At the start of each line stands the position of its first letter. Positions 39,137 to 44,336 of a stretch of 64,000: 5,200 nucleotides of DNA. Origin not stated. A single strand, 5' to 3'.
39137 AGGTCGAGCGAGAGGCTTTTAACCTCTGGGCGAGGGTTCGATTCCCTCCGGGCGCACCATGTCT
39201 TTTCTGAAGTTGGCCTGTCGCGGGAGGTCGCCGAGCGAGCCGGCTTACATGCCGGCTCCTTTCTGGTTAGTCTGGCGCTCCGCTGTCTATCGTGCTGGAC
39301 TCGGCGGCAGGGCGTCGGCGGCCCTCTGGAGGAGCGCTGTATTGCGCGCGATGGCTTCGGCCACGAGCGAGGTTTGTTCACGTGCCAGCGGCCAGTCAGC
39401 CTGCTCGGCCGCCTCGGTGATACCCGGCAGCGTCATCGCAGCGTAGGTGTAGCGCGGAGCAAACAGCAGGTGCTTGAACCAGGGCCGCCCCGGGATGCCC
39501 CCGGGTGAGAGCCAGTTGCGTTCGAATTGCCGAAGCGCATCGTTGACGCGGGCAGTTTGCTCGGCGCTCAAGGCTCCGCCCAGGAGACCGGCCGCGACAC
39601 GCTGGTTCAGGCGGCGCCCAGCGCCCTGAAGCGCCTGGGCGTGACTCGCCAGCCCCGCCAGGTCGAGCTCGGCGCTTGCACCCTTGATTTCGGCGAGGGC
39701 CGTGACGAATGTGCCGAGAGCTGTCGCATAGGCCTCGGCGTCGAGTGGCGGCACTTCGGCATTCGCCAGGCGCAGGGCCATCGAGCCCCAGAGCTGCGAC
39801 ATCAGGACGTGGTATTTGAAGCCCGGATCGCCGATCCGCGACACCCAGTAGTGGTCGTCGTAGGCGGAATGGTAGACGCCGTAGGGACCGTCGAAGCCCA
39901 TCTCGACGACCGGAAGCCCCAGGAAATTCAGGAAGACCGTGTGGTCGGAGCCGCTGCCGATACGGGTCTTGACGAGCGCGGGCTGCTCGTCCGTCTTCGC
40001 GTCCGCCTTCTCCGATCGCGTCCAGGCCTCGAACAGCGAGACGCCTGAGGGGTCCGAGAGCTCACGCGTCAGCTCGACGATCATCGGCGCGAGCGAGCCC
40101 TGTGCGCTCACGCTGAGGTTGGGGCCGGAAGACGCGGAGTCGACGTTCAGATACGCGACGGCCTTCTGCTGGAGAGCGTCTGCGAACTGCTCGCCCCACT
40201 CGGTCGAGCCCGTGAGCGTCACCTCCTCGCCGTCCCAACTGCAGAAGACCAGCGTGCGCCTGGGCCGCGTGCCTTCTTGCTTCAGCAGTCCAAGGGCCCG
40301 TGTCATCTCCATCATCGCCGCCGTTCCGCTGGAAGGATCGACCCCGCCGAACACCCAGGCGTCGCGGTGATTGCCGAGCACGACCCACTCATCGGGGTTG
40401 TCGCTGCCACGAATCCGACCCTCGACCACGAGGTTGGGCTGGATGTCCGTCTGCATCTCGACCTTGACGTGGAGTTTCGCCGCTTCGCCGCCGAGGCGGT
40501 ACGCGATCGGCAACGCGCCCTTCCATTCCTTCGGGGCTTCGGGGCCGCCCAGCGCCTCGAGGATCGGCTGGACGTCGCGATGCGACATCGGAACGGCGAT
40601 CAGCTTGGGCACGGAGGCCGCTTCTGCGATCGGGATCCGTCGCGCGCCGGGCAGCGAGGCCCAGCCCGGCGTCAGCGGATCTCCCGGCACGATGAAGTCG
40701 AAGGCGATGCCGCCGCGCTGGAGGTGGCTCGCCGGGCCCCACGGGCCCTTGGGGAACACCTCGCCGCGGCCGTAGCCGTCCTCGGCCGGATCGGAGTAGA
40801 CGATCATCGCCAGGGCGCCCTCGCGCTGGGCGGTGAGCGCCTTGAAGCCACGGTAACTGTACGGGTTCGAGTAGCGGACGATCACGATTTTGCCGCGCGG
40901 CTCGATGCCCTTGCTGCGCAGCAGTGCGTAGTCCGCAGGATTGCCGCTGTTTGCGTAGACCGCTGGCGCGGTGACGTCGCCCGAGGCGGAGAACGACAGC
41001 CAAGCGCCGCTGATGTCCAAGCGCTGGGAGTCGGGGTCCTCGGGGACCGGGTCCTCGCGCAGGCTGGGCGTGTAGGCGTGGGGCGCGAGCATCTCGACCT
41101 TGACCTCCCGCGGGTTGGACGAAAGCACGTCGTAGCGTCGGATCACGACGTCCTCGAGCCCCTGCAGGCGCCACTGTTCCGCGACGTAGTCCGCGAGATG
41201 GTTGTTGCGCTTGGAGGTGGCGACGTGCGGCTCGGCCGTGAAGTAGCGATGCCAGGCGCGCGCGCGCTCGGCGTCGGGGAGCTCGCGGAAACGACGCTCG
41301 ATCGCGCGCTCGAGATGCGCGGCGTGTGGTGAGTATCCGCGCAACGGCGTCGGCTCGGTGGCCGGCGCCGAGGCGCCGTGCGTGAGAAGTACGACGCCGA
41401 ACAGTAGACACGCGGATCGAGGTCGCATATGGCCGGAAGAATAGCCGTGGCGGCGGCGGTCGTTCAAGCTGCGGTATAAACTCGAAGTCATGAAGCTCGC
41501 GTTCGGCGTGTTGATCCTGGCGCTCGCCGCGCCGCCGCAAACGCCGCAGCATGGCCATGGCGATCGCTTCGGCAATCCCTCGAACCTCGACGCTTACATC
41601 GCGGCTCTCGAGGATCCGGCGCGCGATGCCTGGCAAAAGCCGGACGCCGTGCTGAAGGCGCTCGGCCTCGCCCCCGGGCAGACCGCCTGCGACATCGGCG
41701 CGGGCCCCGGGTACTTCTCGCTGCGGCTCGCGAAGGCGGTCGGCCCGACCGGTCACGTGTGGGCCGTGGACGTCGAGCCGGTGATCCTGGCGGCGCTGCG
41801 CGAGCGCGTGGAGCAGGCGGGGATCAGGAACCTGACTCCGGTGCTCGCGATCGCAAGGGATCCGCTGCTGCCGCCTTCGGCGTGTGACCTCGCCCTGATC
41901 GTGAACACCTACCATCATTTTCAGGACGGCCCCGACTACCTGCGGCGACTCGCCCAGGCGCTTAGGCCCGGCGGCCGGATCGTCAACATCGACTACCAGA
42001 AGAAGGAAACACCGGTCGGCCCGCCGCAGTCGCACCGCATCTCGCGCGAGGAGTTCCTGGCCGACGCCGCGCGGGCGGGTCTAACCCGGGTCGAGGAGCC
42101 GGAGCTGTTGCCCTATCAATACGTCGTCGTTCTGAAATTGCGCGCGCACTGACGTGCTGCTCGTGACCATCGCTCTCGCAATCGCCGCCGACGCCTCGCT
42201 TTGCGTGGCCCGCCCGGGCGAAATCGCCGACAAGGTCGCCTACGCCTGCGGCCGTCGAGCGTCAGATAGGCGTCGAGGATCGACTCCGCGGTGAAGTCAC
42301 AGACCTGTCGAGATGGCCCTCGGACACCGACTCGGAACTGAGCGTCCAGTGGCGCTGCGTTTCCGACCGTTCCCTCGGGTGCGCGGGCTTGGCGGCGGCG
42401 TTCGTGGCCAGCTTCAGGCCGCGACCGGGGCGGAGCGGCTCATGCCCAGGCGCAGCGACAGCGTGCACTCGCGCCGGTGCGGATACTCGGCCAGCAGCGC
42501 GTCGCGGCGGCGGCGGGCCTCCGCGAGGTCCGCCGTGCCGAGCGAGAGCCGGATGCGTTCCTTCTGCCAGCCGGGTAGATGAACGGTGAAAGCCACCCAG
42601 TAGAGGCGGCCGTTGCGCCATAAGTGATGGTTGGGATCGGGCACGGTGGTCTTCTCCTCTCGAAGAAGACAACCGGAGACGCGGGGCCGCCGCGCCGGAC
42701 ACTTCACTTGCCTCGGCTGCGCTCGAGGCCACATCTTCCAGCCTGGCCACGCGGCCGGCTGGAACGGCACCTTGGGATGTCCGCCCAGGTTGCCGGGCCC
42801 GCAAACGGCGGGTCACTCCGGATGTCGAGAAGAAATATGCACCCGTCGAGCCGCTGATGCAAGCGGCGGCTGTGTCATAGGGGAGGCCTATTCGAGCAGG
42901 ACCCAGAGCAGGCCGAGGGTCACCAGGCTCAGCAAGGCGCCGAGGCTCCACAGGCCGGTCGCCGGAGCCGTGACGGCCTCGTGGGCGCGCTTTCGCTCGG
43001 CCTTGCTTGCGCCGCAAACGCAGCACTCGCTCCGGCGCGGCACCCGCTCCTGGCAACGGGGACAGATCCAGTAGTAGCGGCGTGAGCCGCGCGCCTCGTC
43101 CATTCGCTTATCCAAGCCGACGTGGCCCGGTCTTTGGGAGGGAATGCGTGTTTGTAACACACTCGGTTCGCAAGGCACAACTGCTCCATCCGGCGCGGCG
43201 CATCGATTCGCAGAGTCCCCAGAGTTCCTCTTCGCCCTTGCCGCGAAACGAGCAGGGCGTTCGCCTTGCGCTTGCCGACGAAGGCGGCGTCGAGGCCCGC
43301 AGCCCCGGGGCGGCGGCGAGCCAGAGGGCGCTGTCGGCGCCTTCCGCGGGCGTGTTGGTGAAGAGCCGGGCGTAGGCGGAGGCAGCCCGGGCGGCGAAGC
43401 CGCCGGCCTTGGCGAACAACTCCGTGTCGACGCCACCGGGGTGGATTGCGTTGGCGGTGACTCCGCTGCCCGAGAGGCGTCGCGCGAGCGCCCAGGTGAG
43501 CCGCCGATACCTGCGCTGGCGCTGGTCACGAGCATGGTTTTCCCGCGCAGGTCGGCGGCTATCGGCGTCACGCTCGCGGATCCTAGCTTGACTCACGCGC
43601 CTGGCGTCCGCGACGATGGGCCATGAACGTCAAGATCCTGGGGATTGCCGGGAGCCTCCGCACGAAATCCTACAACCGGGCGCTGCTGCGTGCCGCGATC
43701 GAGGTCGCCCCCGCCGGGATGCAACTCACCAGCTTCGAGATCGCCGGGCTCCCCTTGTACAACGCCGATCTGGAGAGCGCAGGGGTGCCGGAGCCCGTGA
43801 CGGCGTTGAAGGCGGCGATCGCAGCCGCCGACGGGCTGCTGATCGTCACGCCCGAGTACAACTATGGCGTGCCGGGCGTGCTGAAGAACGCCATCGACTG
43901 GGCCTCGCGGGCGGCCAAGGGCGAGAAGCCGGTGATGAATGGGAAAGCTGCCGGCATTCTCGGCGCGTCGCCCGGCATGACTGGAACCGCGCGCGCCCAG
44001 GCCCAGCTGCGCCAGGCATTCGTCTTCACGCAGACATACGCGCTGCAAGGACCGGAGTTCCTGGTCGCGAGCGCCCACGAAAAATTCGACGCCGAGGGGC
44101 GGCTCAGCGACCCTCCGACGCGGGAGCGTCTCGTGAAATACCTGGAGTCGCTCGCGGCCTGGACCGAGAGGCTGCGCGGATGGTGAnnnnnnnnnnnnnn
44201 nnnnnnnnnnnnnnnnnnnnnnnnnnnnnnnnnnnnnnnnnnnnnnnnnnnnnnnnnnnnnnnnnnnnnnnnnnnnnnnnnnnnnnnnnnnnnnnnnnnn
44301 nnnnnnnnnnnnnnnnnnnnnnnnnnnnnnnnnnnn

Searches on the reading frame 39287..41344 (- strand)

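Call 53: search_protein_families(library=pfam, max_evalue=0.00001, proteins=[window:39287-41344:-])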
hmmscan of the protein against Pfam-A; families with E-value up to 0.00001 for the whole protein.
window:39287-41344:- (685 aa): 3 families
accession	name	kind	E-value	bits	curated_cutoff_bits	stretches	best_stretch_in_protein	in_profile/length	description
PF04253.20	TFR_dimer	-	1e-23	84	27.1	1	562-672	3-120/121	Transferrin receptor-like dimerisation domain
PF04389.22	Peptidase_M28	-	1.9e-20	73.9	21.3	1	309-498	4-174/193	Peptidase family M28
PF02225.27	PA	-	1.9e-07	31.6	23.9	1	124-210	1-89/95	PA domain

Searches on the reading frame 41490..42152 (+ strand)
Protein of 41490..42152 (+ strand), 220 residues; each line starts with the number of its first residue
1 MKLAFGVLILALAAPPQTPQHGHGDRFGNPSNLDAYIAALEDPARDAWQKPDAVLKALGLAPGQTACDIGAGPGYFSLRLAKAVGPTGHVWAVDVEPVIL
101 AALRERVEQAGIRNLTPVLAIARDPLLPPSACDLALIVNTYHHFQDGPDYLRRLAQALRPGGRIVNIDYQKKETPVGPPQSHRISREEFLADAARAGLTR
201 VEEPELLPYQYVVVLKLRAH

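Call 53: search_protein_families(library=pfam, max_evalue=0.00001, proteins=[window:41490-42152:+])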
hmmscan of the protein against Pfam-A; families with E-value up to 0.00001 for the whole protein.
window:41490-42152:+ (220 aa): 7 families
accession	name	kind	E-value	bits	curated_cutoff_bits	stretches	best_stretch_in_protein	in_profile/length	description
PF13649.12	Methyltransf_25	-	2.5e-15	57.4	27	1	67-162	2-97/97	Methyltransferase domain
PF08242.18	Methyltransf_12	-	3.1e-13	50.7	30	1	68-164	2-98/98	Methyltransferase domain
PF08241.18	Methyltransf_11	-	6.9e-13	49.5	21.2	1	68-165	2-94/95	Methyltransferase domain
PF13847.12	Methyltransf_31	-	9.8e-13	48.5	27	1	62-175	3-119/145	Methyltransferase domain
PF01209.24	Ubie_methyltran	-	1.2e-10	41.6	20.1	1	46-175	33-160/233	ubiE/COQ5 methyltransferase family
PF13489.12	Methyltransf_23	-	2.6e-09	37.5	27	1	53-167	12-117/164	Methyltransferase domain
PF01728.25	FtsJ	-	7.7e-08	32.9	24.1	1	47-121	5-84/181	FtsJ-like methyltransferase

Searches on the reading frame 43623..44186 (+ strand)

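Call 53: search_protein_families(library=pfam, max_evalue=0.00001, proteins=[window:43623-44186:+])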
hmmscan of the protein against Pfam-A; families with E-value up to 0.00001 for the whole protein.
window:43623-44186:+ (187 aa): 2 families
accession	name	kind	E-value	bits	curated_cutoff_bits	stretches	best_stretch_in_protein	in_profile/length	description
PF03358.20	FMN_red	-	1.1e-42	145.7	24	1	3-152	1-151/152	NADPH-dependent FMN reductase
PF02525.22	Flavodoxin_2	-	2.1e-10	41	27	1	4-139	2-157/198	Flavodoxin-like fold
